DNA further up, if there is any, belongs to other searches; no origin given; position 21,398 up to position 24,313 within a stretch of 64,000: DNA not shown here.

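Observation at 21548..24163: ClpB/ClpC-type double-ring AAA+ chaperone with an N-terminal two-helix membrane anchor replacing the usual Clp N-domain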

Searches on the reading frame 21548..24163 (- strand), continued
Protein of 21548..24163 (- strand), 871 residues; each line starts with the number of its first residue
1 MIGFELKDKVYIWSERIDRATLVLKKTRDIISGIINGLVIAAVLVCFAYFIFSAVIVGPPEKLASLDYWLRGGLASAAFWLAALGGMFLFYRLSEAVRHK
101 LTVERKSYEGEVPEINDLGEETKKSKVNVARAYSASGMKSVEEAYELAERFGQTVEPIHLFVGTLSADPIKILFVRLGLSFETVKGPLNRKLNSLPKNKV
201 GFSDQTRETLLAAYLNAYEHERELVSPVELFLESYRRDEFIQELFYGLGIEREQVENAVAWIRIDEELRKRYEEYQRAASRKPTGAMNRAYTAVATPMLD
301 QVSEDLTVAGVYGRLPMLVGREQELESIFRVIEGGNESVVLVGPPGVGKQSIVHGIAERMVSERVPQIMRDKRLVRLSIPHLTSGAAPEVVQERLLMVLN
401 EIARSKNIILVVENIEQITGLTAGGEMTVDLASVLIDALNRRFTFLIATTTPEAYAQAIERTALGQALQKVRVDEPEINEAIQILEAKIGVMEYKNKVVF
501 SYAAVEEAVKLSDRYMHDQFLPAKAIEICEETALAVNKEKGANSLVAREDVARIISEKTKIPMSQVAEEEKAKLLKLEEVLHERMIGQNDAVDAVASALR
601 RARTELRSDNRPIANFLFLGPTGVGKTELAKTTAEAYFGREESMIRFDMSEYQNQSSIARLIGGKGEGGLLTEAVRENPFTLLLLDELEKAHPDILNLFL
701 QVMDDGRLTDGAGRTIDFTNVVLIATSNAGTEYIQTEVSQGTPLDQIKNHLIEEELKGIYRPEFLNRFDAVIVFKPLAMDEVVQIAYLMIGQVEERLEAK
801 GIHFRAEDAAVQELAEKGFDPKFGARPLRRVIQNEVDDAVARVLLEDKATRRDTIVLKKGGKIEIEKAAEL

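Call 17: find_encoding_contigs(protein=P0119, flank=6000, max_places=1)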
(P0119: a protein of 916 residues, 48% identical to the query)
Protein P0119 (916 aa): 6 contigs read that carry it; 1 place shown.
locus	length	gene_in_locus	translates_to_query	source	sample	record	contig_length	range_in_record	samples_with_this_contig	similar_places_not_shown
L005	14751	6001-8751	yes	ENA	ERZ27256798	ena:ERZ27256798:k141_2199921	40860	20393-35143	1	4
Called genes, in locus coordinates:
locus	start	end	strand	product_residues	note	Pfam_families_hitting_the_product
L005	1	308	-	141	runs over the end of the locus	-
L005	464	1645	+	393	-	PF01541:GIY-YIG, PF27096:UvrC_M, PF02151:UVR, PF08459:UvrC_RNaseH_dom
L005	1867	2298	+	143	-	PF02381:MraZ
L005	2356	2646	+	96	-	-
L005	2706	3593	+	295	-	PF01795:Methyltransf_5, PF01189:Methyltr_RsmB-F (faint), PF13847:Methyltransf_31 (weak)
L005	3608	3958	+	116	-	PF04977:DivIC (weak)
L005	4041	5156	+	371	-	PF01702:TGT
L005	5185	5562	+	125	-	-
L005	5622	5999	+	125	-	-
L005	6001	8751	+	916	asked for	PF02861:Clp_N, PF13401:AAA_22 (faint), PF03193:RsgA_GTPase (faint), PF17871:AAA_lid_9, PF00004:AAA, PF07724:AAA_2, PF07728:AAA_5, PF10431:ClpB_D2-small, +3 more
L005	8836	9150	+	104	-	-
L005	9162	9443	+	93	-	-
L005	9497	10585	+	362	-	PF00953:Glycos_transf_4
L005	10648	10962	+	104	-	PF00829:Ribosomal_L21p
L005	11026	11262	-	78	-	-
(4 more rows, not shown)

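Call 18: find_encoding_contigs(protein=P0086, flank=6000, max_places=1)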
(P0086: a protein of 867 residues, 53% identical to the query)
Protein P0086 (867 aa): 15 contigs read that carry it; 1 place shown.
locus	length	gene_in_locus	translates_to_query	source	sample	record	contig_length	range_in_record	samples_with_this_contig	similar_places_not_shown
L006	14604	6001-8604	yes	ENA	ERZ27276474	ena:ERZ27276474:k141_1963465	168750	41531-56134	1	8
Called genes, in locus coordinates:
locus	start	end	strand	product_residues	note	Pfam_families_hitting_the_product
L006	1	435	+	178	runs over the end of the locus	PF01025:GrpE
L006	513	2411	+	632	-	PF00012:HSP70, PF06723:MreB_Mbl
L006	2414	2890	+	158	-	PF04073:tRNA_edit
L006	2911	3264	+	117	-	PF05635:23S_rRNA_IVP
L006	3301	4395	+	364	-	PF00226:DnaJ, PF01556:DnaJ_C, PF00684:DnaJ_CXXCXGXG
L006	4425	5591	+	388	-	PF01702:TGT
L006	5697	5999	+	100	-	-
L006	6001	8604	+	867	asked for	PF02861:Clp_N, PF13191:AAA_16 (weak), PF00004:AAA, PF17871:AAA_lid_9, PF00004:AAA, PF07724:AAA_2, PF07728:AAA_5, PF10431:ClpB_D2-small, +5 more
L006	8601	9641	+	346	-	PF00953:Glycos_transf_4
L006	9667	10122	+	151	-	PF02643:DUF192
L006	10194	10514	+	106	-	PF00829:Ribosomal_L21p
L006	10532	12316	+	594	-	PF00664:ABC_membrane, PF00005:ABC_tran, PF02463:SMC_N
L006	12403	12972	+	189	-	-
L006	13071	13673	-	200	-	PF21176:RecR_HhH, PF02132:RecR_ZnF (faint), PF01751:Toprim (weak), PF13662:Toprim_4, PF21175:RecR_C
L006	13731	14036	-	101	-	PF02575:YbaB_DNA_bd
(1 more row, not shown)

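Call 31: search_protein_families(library=pfam, alignment_id=A1, max_evalue=0.01)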
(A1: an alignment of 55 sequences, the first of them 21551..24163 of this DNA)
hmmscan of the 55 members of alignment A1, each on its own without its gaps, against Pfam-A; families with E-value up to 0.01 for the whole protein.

A. member 1, window:21551-24163:- (871 aa): 22 families
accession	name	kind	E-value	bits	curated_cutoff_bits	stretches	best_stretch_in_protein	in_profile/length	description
PF07724.20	AAA_2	-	5.6e-52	176.6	27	1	611-770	1-165/166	AAA domain (Cdc48 subfamily)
PF10431.15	ClpB_D2-small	-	1.4e-22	79.9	21.9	1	777-856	1-80/81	C-terminal, D2-small domain, of ClpB protein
PF00004.35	AAA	-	3.4e-18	66.8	21.2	2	339-461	1-120/131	ATPase family associated with various cellular activities (AAA)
PF07728.20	AAA_5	-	3.4e-15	56.7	22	1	615-737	1-130/139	AAA domain (dynein-related subfamily)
PF17871.7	AAA_lid_9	-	2.2e-11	44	22.8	1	478-575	2-98/104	AAA lid domain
PF13191.12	AAA_16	-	3e-09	38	32.6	1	318-365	2-60/167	AAA ATPase domain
PF01695.23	IstB_IS21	-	4e-06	26.9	24.1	1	614-704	93-180/238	IstB-like ATP binding protein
PF00158.32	Sigma54_activat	-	4.5e-06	26.9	20.2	1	603-729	12-143/168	Sigma-54 interaction domain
PF20030.5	bpMoxR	-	6.4e-06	25.8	27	0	318-362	14-57/205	MoxR domain in the MoxR-vWA-beta-propeller ternary systems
PF01637.24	ATPase_2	-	8e-06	26.3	33.2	0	319-360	2-44/225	ATPase domain predominantly from Archaea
PF20703.3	nSTAND1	-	9.1e-06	26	27.1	1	319-482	17-193/379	Novel STAND NTPase 1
PF13401.12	AAA_22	-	1.6e-05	25.6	27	0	618-705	10-110/130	AAA domain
PF20720.3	nSTAND3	-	4e-05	23.8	27.2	0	336-364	17-45/155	Novel STAND NTPase 3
PF13238.12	AAA_18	-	4.4e-05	24.4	29.4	0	339-414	1-79/128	AAA domain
PF05496.18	RuvB_N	-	4.6e-05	23.7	27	0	584-635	8-55/159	Holliday junction DNA helicase RuvB P-loop domain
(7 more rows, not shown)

B. families by the number of members that match (of 55 scanned): 61 families (the first 25 are shown)
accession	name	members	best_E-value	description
PF07724.20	AAA_2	55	8.1e-57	AAA domain (Cdc48 subfamily)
PF10431.15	ClpB_D2-small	55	3.5e-25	C-terminal, D2-small domain, of ClpB protein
PF00004.35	AAA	55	1.4e-22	ATPase family associated with various cellular activities (AAA)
PF07728.20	AAA_5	55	5.3e-18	AAA domain (dynein-related subfamily)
PF17871.7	AAA_lid_9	55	3.7e-13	AAA lid domain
PF13191.12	AAA_16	55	2.9e-12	AAA ATPase domain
PF00158.32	Sigma54_activat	55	3.9e-09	Sigma-54 interaction domain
PF12775.13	AAA_7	55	1.4e-07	P-loop containing dynein motor region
PF13401.12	AAA_22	54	4.3e-09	AAA domain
PF01078.27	Mg_chelatase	53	1e-07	Magnesium chelatase, subunit ChlI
PF03193.22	RsgA_GTPase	51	5e-07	RsgA GTPase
PF20720.3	nSTAND3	50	1.6e-07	Novel STAND NTPase 3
PF01637.24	ATPase_2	49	1.7e-09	ATPase domain predominantly from Archaea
PF01695.23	IstB_IS21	46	1.5e-07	IstB-like ATP binding protein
PF20030.5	bpMoxR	42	4.6e-08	MoxR domain in the MoxR-vWA-beta-propeller ternary systems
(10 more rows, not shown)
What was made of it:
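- On Clp/Hsp100 class I (two AAA+ modules): All 55 aligned members hit the same four families (call 31).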

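Call 42: predict_structure(alignment_id=A1)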
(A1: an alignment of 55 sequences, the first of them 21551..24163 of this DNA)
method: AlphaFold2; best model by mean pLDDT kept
length: 871 residues; sequences in the alignment: 55
mean_pLDDT: 85.7   pTM: 0.69
mean pLDDT of the five models: 85.7, 84.5, 83.5, 82.0, 80.9
residues with pLDDT >= 90: 267; 70-90: 554; 50-70: 39; < 50: 11
segments of 3 or more residues with pLDDT < 50: 286-290, 423-427
pLDDT, mean of each block of 10 residues (from residue 1): 86 88 88 92 94 86 84 86 94 83 82 82 80 92 94 94 93 90 90 90 92 93 92 95 92 89 87 86 58 75 88 84 90 88 91 92 87 89 82 90 89 85 52 86 90 88 88 90 88 91 92 82 92 93 90 83 61 82 84 85 60 83 87 85 87 86 80 83 90 87 83 76 89 87 87 85 86 87 86 85 86 87 81 86 83 84 77 46
secondary structure, 60 per line:
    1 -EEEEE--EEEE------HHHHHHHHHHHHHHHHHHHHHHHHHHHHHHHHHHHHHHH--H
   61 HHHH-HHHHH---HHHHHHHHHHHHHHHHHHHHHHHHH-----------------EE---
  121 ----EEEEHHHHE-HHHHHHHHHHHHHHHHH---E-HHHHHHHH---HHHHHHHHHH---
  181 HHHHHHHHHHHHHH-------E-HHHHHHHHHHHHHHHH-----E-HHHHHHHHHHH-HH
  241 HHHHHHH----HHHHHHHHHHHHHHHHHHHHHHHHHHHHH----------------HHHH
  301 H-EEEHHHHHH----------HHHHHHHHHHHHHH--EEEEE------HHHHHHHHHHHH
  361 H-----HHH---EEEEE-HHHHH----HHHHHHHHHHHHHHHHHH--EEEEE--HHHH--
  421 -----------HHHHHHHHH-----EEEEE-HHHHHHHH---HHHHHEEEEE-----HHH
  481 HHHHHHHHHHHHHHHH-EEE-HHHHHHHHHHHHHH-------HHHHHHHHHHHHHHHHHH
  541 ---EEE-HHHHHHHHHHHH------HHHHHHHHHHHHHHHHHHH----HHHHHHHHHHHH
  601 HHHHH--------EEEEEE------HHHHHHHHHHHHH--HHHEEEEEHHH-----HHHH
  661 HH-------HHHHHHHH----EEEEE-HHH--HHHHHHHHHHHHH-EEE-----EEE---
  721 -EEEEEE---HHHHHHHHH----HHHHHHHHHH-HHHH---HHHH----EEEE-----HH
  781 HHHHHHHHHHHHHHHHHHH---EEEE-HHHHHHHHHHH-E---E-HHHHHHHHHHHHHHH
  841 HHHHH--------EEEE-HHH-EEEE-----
elements in order (helices of 4 or more, strands of 3 or more residues): E2-6 E9-12 H19-57 H60-64 H66-70 H74-98 E125-128 H129-132 H135-151 H157-164 H168-177 H181-194 H204-219 H227-237 H239-247 H252-280 H297-301 E303-305 H306-311 H322-335 E338-342 H349-361 E373-377 H379-383 H388-405 E408-412 H415-418 H432-440 E446-450 H452-459 H463-467 E468-472 H478-496 E498-500 H502-515 H523-540 E544-546 H548-559 H566-584 H589-605 E614-619 H626-638 E644-648 H657-662 H670-677 E682-686 H693-705 E707-709 E715-717 E722-727 H731-739 H744-753 H755-758 H762-765 E770-773 H779-799 E803-806 H808-818 H826-845 E854-857 E863-866
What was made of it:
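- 24077..24163 (-): Cytoplasmic N-tail, aa 1-29. Predicted beta-hairpin at aa 2-12, net basic. AF2 secondary structure (call 42).
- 23990..24076 (-): TM1, aa 30-58. Part of AF2 helix 19-57 (call 42).
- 23888..23947 (-): TM2, aa 73-92. Weaker hydrophobicity; ends in the conserved FLFYR. AF2 helix 74-98 (call 42).
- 23324..23761 (-): Divergent Clp N-domain, aa 135-280 (two four-helix repeats). AF2 shows eight helices (call 42).
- On Clp/Hsp100 class I (two AAA+ modules): AF2 shows eight helices at aa 135-280 (call 42).
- Checked: The AlphaFold model (pLDDT 85.7) shows eight helices at aa 135-280 (call 42).
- It is predicted with high confidence, with pLDDT of 86-94 over aa 1-100 (call 42).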
